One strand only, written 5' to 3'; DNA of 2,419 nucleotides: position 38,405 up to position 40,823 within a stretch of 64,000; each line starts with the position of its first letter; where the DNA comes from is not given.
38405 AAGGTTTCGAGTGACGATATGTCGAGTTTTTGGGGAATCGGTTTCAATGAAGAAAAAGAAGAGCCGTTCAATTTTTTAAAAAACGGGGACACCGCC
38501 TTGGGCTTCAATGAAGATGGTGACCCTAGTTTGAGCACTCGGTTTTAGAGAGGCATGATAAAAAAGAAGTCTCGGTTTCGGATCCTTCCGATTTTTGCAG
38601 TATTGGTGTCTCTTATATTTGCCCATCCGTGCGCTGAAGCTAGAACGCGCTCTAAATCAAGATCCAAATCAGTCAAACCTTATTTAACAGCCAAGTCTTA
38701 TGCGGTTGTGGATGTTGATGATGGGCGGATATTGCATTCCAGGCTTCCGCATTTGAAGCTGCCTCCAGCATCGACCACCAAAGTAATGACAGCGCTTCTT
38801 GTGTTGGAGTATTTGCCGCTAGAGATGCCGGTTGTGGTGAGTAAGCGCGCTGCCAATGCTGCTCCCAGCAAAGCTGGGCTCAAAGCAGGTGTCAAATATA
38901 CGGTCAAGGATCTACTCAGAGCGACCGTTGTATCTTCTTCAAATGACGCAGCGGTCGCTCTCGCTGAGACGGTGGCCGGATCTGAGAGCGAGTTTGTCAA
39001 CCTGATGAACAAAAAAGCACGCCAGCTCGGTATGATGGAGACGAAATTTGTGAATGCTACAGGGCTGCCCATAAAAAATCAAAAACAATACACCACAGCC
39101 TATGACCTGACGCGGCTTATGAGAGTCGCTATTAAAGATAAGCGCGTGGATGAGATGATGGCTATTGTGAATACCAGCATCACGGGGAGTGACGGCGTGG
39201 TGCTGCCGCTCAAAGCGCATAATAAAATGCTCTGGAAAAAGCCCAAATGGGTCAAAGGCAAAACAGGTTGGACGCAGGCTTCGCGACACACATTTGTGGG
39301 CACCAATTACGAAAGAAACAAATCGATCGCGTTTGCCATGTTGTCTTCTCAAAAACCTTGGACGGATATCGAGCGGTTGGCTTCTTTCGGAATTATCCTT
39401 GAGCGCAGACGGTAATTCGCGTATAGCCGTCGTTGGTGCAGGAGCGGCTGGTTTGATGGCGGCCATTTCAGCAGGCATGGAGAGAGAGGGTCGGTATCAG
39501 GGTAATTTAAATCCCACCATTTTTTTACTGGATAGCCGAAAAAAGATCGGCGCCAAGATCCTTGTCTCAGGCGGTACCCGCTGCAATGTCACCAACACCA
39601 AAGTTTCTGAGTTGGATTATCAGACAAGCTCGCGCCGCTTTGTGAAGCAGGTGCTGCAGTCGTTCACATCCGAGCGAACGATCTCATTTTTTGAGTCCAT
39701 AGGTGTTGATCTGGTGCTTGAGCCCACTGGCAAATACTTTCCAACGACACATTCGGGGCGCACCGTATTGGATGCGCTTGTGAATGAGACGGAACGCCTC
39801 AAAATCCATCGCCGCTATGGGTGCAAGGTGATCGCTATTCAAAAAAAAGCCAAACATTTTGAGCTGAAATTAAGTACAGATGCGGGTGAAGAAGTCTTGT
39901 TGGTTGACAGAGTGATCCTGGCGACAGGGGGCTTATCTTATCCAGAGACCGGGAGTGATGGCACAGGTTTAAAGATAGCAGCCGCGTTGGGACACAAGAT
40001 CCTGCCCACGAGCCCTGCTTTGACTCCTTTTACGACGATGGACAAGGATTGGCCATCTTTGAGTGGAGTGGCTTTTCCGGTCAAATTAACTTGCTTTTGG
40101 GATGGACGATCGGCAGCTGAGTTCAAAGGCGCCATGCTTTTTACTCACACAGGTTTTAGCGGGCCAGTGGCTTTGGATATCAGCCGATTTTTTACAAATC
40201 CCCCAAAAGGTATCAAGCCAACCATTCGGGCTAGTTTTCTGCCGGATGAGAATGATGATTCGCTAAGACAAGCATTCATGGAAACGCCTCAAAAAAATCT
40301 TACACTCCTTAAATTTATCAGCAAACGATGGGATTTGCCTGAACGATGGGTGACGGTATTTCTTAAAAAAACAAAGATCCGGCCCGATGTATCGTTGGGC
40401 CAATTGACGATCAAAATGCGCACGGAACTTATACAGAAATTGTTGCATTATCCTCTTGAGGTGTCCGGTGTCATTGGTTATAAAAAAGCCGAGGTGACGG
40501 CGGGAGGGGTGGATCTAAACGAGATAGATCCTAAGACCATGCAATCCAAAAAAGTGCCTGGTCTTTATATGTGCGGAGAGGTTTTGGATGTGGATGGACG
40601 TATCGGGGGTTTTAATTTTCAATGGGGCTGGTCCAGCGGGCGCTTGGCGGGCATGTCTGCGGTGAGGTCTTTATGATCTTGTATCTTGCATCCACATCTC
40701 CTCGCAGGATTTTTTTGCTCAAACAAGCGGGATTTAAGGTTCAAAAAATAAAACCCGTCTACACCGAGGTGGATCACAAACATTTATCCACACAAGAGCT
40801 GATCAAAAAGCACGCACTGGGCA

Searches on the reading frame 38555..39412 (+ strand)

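Call 31: search_protein_families(library=ncbifam, proteins=[window:38555-39412:+], max_evalue=0.00001)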
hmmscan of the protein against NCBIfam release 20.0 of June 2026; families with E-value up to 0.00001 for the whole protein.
window:38555-39412:+ (286 aa): 9 families
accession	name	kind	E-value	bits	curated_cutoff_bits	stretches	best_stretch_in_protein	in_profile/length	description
NF008668.0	PRK11669.1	equivalog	1e-31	110.2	294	1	7-270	6-268/316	D-alanyl-D-alanine endopeptidase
NF008489.0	PRK11397.1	equivalog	3.5e-28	98.4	610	1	21-257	12-254/389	serine-type D-Ala-D-Ala carboxypeptidase DacD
NF038273.1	strep_PBP3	exception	7e-28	97.8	490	1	44-267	26-269/407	D-alanyl-D-alanine carboxypeptidase PBP3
NF038258.2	PBP4_Staph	exception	3.2e-26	92.1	500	1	34-180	29-183/366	penicillin-binding protein PBP4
NF007445.0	PRK10001.1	equivalog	7.5e-23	80.9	765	1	4-249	4-248/400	serine-type D-Ala-D-Ala carboxypeptidase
NF008059.0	PRK10793.1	equivalog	1.3e-21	76.8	694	1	41-263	41-269/403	D-alanyl-D-alanine carboxypeptidase DacA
NF000471.1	vanY_of_D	exception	3.3e-18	66.1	625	1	35-207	88-272/354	transpeptidase-like D-Ala-D-Ala carboxypeptidase VanY-D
NF000531.2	blaTEM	exception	6.5e-06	25.8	625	0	4-168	4-170/286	TEM family class A beta-lactamase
NF033103.1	bla_class_A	equivalog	6.8e-06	25.4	200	0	50-196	16-166/257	class A beta-lactamase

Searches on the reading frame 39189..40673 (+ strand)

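Call 34: search_protein_families(library=pfam, proteins=[window:39189-40673:+], max_evalue=0.001)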
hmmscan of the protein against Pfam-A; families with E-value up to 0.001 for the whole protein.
window:39189-40673:+ (495 aa): 7 families
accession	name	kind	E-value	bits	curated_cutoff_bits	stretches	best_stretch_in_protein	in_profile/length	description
PF03486.20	HI0933_like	-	2.2e-73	247.1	50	1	78-489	2-243/244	HI0933-like protein Rossmann domain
PF22780.1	HI0933_like_1st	-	1.7e-24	87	27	1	276-436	2-165/165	HI0933-like protein barrel and H2TH domain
PF07992.20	Pyr_redox_2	-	5.3e-07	29.8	26.1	1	78-249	2-110/291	Pyridine nucleotide-disulphide oxidoreductase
PF13454.12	NAD_binding_9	-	1.2e-05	25.7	21.8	1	80-247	1-153/155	FAD-NAD(P)-binding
PF01266.30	DAO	-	0.00016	21.8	27.9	0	78-187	1-94/353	FAD dependent oxidoreductase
PF13738.12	Pyr_redox_3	-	0.00081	19.2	30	0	163-254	50-140/305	Pyridine nucleotide-disulphide oxidoreductase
PF00890.30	FAD_binding_2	-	0.00099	18.8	20.4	0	79-95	2-18/414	FAD binding domain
